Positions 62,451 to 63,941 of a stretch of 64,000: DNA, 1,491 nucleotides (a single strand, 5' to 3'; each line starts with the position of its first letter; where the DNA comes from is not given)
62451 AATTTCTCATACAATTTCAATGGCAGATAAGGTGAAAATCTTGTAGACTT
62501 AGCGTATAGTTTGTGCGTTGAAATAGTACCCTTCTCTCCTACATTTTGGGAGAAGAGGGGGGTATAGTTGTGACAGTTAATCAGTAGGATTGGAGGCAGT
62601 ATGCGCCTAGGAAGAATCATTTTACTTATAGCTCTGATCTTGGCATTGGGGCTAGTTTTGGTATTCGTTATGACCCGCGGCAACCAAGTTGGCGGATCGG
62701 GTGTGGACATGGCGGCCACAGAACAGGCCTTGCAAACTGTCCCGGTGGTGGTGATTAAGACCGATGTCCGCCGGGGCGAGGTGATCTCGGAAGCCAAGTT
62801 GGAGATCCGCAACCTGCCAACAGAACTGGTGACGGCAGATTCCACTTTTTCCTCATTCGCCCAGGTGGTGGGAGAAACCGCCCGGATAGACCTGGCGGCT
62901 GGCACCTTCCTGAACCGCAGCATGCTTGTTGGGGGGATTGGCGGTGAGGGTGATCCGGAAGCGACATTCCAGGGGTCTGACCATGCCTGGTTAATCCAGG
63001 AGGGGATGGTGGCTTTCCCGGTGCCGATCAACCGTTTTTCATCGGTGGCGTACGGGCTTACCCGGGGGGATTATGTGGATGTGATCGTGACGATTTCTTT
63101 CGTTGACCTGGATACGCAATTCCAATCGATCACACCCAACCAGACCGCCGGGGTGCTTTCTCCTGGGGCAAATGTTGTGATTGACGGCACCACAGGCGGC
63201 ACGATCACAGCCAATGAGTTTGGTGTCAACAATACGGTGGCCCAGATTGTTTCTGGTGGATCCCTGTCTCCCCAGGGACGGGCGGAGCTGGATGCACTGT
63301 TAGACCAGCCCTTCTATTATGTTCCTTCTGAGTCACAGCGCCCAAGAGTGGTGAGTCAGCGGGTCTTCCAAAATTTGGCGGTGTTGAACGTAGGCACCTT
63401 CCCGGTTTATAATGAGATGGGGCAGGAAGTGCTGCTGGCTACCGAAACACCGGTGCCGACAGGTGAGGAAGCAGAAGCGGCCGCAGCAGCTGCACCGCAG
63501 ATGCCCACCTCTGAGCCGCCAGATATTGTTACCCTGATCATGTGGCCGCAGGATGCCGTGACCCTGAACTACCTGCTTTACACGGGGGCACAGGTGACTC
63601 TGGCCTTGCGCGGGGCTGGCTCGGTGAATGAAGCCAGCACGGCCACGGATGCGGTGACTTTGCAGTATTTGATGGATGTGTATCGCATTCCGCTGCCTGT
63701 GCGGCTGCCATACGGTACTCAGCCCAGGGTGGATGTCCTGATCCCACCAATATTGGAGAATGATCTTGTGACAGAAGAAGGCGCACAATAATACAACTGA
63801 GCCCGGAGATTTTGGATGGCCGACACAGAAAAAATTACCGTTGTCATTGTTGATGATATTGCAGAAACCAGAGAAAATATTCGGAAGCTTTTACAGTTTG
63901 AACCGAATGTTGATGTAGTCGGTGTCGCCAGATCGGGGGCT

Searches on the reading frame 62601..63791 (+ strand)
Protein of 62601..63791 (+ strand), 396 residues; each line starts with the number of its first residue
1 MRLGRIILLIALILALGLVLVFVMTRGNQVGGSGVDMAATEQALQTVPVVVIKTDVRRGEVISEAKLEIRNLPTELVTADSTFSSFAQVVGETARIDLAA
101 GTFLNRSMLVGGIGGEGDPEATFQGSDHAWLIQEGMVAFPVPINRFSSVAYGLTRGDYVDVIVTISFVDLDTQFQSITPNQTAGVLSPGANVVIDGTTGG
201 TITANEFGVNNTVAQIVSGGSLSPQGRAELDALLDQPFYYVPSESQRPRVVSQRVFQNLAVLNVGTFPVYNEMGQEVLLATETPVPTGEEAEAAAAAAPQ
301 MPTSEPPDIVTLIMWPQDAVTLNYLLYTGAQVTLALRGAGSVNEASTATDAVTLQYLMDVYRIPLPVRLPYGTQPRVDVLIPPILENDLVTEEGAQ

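Call 37: search_protein_families(library=ncbifam, proteins=[window:62601-63791:+], max_evalue=1e-8)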
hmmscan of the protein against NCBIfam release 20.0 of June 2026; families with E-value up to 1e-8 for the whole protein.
window:62601-63791:+ (396 aa): 1 family
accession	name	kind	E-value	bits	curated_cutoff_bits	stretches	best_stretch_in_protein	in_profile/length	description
TIGR03177.1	pilus_cpaB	equivalog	8.2e-23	81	71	1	6-172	2-151/262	Flp pilus assembly protein CpaB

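Call 55: find_encoding_contigs(protein=window:62601-63791:+, flank=10000, max_places=1)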
Protein window:62601-63791:+ (396 aa): 1 contig read that carries it; 1 place shown.
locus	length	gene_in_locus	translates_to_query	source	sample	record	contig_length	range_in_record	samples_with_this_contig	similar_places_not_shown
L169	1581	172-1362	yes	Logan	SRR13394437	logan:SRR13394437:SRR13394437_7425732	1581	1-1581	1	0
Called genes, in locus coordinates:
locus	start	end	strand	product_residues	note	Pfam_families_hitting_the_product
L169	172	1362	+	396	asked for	PF16976:RcpC (faint), PF08666:SAF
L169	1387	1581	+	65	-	?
